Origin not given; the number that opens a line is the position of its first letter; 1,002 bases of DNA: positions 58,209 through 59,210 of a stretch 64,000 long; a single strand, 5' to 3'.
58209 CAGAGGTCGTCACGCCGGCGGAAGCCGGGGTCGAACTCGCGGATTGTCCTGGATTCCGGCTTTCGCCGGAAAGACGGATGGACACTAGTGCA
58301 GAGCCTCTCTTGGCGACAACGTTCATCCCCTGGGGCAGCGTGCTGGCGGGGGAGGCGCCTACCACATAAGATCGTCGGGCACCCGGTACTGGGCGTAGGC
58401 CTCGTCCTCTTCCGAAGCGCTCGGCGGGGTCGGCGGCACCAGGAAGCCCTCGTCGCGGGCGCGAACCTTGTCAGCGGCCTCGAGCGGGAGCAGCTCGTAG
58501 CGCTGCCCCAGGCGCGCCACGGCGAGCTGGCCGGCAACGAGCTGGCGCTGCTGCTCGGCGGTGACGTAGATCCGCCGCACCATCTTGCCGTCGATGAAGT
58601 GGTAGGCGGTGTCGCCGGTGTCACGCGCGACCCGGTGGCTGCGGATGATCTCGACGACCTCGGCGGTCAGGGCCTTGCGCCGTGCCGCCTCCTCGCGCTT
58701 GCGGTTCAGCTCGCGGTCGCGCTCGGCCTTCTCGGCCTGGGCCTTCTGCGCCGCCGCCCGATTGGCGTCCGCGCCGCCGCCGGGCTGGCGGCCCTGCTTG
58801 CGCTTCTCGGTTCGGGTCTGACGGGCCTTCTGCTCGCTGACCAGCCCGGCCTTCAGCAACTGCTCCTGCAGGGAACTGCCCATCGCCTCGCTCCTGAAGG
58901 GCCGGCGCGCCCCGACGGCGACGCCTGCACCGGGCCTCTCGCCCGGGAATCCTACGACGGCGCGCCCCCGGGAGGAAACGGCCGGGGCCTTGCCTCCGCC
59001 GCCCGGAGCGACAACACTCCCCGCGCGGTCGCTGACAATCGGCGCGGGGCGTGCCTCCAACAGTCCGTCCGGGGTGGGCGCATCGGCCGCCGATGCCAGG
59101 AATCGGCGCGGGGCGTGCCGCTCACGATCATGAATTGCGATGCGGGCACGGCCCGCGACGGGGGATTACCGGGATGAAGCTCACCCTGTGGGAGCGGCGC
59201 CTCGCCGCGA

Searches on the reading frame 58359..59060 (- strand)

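Call 75: search_protein_families(library=pfam, proteins=[window:58359-59060:-], max_evalue=0.00001)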
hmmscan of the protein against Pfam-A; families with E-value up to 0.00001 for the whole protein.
window:58359-59060:- (233 aa): 1 family
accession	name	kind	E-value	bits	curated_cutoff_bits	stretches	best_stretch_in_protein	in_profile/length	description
PF09831.14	DUF2058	-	1.6e-59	201.4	25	1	63-233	1-174/174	Uncharacterized protein conserved in bacteria (DUF2058)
